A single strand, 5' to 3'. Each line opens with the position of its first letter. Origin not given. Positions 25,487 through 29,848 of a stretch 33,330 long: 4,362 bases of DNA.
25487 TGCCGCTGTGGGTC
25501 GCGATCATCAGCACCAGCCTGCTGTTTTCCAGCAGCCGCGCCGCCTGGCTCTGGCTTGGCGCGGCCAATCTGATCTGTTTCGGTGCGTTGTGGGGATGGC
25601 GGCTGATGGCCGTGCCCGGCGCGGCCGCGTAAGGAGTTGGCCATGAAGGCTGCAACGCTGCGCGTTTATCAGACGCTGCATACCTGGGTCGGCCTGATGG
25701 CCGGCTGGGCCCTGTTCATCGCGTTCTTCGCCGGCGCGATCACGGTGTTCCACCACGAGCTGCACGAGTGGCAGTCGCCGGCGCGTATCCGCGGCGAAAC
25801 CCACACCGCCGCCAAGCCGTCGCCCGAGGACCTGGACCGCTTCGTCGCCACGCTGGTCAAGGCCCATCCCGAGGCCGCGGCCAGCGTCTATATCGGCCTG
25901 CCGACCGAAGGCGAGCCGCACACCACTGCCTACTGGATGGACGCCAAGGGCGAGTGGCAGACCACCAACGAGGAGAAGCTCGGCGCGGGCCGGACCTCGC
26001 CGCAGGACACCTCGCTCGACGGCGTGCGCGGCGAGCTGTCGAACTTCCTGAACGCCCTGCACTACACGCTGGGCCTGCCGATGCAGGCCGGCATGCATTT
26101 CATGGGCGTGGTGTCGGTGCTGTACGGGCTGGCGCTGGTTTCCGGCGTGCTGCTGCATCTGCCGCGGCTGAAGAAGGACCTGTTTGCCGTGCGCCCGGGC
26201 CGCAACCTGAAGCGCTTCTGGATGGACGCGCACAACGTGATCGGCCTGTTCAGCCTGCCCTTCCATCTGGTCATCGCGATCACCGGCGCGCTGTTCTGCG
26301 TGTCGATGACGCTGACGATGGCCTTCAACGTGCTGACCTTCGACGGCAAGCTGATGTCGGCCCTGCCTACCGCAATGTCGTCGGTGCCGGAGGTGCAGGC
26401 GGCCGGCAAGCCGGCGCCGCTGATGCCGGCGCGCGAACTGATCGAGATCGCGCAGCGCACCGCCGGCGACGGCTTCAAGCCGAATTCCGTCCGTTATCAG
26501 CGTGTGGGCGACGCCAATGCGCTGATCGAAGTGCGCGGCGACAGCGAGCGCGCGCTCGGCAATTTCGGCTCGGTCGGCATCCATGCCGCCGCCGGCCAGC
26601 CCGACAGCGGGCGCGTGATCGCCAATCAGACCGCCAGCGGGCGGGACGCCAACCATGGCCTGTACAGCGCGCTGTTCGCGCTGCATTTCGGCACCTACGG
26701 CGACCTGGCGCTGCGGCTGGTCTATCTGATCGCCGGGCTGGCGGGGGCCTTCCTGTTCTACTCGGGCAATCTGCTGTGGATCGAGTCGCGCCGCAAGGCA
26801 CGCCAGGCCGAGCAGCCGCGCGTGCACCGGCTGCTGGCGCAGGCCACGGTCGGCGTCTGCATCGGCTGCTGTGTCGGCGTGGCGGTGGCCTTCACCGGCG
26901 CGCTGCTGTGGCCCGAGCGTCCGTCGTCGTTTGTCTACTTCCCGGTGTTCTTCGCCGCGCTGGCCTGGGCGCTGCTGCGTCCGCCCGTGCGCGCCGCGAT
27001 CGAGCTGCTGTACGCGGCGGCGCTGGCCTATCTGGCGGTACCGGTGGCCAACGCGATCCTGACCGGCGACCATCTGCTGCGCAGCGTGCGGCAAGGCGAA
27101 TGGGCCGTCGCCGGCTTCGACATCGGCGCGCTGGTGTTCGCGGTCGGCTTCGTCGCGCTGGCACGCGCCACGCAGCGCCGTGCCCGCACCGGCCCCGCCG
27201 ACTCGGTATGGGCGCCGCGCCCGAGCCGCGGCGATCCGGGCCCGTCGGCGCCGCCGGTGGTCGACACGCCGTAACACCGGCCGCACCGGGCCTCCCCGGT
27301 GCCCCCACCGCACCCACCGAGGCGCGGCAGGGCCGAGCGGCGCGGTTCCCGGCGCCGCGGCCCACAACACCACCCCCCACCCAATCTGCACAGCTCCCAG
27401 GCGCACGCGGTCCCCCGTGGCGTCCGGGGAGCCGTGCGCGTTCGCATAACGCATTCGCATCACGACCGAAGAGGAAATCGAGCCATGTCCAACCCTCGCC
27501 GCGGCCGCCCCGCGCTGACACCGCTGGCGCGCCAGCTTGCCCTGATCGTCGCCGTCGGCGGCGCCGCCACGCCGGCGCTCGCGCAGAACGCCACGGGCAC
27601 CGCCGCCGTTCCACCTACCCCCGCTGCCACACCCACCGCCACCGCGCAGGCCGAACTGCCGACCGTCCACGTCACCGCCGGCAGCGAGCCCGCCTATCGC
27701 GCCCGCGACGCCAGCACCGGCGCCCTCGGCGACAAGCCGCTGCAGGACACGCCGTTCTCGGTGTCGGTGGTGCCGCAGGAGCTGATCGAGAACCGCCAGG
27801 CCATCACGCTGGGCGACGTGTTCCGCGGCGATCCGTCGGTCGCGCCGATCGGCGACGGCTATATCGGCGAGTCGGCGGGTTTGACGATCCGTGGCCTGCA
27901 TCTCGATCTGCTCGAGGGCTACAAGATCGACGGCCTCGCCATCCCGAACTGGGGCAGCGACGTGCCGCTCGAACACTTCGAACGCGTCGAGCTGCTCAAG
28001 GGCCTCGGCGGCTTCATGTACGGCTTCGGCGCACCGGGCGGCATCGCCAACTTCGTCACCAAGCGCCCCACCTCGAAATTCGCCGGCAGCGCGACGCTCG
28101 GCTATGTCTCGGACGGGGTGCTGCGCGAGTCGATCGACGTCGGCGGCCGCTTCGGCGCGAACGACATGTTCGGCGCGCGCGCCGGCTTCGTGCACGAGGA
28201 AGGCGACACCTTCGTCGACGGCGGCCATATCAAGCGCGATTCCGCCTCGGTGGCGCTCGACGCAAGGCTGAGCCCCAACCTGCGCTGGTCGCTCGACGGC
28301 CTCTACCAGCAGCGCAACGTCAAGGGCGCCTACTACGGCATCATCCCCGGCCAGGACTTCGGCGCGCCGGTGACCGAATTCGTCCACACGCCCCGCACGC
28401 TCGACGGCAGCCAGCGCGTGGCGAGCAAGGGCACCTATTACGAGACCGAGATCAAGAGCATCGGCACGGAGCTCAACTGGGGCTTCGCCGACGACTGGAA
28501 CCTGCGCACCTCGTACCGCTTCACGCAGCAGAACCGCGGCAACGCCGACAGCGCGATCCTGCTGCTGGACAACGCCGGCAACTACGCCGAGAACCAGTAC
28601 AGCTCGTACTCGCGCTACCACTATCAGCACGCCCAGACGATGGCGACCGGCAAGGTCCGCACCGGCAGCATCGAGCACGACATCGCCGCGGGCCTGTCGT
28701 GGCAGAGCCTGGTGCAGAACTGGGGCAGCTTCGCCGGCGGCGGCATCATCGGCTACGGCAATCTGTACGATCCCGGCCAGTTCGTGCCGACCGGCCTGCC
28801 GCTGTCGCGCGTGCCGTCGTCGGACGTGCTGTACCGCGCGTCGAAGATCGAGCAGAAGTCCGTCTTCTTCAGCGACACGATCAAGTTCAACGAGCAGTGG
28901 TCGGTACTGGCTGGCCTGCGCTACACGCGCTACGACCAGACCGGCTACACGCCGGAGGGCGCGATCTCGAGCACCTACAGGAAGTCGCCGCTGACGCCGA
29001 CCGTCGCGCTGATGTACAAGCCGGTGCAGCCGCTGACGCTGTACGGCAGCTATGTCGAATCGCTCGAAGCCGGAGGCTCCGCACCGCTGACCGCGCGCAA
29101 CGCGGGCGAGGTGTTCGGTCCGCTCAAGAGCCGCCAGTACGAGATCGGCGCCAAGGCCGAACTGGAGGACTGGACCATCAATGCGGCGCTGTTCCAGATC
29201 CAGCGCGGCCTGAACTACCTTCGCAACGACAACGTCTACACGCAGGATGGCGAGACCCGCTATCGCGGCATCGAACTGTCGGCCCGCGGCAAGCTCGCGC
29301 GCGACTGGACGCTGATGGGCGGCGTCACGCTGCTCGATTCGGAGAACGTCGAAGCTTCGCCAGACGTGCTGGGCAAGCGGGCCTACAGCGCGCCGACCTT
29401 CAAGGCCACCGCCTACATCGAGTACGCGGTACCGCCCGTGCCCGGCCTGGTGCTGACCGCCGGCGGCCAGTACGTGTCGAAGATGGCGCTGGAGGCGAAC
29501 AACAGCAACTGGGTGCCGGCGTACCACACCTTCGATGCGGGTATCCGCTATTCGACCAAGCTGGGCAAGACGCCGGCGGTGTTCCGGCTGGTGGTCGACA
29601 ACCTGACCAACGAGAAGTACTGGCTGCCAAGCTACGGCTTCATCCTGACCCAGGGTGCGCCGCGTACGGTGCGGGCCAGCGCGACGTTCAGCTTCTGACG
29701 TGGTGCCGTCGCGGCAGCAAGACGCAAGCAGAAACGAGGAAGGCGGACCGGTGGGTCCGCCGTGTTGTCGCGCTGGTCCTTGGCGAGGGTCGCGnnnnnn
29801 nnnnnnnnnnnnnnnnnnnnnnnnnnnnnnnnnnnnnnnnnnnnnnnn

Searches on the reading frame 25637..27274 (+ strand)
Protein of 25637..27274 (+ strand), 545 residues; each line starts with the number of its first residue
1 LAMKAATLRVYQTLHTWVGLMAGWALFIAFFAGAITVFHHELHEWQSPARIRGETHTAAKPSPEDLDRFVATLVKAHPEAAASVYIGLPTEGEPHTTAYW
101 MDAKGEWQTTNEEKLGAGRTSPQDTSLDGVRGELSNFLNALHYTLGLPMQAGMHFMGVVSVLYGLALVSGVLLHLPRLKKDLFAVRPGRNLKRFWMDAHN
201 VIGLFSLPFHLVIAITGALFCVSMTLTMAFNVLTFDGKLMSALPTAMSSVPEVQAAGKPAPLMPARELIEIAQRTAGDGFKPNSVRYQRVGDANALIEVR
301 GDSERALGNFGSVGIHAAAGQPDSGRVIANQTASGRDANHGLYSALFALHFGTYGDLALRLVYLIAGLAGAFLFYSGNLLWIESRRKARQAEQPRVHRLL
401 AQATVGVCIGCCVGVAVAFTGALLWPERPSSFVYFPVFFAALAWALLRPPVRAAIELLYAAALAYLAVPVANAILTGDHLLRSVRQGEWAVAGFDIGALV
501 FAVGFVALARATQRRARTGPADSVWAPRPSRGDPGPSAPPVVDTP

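Call 10: search_protein_families(library=pfam, proteins=[window:25637-27274:+], max_evalue=0.001)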
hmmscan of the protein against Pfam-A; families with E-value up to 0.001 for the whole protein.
window:25637-27274:+ (545 aa): 1 family
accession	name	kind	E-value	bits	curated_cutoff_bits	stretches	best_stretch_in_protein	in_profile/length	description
PF03929.21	PepSY_TM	-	9.8e-61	206.6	28.8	1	13-383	2-294/295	PepSY-associated TM region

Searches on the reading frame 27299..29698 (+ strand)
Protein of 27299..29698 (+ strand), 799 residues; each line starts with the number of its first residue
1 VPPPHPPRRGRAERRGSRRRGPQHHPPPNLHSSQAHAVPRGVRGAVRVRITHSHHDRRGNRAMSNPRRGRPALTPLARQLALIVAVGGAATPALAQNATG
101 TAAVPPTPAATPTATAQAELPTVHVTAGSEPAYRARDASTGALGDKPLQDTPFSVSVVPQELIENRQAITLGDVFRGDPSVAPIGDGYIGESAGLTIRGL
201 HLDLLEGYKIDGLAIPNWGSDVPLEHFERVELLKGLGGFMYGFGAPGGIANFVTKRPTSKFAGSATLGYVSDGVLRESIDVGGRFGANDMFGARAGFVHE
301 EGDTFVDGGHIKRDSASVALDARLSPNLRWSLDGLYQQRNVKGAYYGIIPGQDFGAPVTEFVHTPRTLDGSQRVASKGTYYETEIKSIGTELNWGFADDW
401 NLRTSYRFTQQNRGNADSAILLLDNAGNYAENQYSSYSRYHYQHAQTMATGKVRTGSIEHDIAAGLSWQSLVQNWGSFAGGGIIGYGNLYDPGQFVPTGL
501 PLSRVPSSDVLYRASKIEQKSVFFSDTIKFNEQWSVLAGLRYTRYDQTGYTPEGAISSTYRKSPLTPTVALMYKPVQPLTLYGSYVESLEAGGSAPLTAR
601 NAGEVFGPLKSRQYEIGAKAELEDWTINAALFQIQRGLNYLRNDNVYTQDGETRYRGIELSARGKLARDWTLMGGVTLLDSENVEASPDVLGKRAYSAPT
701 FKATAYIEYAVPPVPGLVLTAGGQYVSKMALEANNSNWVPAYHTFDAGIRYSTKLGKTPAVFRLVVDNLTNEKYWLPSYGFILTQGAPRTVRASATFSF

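Call 10: search_protein_families(library=pfam, proteins=[window:27299-29698:+], max_evalue=0.001)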
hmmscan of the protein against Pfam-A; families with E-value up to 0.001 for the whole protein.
window:27299-29698:+ (799 aa): 2 families
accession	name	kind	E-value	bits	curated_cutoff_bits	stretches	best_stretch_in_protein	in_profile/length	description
PF00593.30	TonB_dep_Rec_b-barrel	-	1.1e-44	154.5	27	1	334-769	10-436/436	TonB dependent receptor-like, beta-barrel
PF07715.20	Plug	-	1.9e-16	60.9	23.9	1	148-249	2-107/107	TonB-dependent Receptor Plug Domain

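Call 32: find_encoding_contigs(protein=window:27485-29698:+, flank=10000, max_places=10)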
Protein window:27485-29698:+ (737 aa): 16 contigs read that carry it; 10 places shown.
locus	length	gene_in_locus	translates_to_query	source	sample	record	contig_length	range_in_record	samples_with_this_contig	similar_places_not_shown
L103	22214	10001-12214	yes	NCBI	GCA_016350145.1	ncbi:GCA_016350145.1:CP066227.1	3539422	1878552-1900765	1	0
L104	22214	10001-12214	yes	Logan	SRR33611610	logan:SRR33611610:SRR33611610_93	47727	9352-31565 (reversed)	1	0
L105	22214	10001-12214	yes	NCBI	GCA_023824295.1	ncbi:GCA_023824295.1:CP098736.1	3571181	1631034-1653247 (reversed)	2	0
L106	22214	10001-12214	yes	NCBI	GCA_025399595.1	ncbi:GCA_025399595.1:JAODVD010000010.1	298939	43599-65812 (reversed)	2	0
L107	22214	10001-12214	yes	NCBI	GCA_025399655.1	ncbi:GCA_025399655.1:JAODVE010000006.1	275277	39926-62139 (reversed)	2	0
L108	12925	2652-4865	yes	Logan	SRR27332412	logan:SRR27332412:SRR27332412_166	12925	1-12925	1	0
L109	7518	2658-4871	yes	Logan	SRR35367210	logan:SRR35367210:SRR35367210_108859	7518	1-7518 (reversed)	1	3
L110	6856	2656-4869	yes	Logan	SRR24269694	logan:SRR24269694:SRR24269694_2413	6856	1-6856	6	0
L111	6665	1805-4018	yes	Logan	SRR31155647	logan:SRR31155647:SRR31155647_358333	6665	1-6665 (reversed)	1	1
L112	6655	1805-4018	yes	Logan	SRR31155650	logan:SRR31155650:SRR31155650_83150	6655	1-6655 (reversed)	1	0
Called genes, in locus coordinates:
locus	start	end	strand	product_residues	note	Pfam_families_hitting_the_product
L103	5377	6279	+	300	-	PF01546:Peptidase_M20, PF07687:M20_dimer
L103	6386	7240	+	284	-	PF13284:DUF4072 (weak), PF00702:Hydrolase, PF12710:HAD, PF08282:Hydrolase_3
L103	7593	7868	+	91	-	-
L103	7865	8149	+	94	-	-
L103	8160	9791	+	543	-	PF03929:PepSY_TM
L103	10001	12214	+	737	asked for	PF07715:Plug, PF00593:TonB_dep_Rec_b-barrel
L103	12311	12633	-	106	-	PF14261:DUF4351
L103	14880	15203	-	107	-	-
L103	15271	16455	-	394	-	PF00108:Thiolase_N, PF02803:Thiolase_C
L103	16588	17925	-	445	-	PF00919:UPF0004, PF04055:Radical_SAM, PF18693:TRAM_2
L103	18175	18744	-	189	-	PF07879:PHB_acc_N, PF05233:PHB_acc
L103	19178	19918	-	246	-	PF00106:adh_short, PF01370:Epimerase (weak), PF08659:KR, PF13460:NAD_binding_10 (faint), PF13561:adh_short_C2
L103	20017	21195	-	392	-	PF00108:Thiolase_N, PF00109:ketoacyl-synt (faint), PF02803:Thiolase_C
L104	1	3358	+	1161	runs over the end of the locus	PF17757:UvrB_inter, PF21132:MFD_D3, PF02559:CarD_TRCF_RID, PF04851:ResIII, PF00270:DEAD, PF00271:Helicase_C, PF03461:TRCF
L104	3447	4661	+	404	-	PF01546:Peptidase_M20, PF07687:M20_dimer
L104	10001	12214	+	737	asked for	PF07715:Plug, PF00593:TonB_dep_Rec_b-barrel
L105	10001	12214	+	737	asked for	PF07715:Plug, PF00593:TonB_dep_Rec_b-barrel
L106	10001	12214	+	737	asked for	PF07715:Plug, PF00593:TonB_dep_Rec_b-barrel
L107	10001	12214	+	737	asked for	PF07715:Plug, PF00593:TonB_dep_Rec_b-barrel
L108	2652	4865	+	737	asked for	PF07715:Plug, PF00593:TonB_dep_Rec_b-barrel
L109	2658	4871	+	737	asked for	PF07715:Plug, PF00593:TonB_dep_Rec_b-barrel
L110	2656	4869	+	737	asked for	PF07715:Plug, PF00593:TonB_dep_Rec_b-barrel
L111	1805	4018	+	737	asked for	PF07715:Plug, PF00593:TonB_dep_Rec_b-barrel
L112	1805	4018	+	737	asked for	PF07715:Plug, PF00593:TonB_dep_Rec_b-barrel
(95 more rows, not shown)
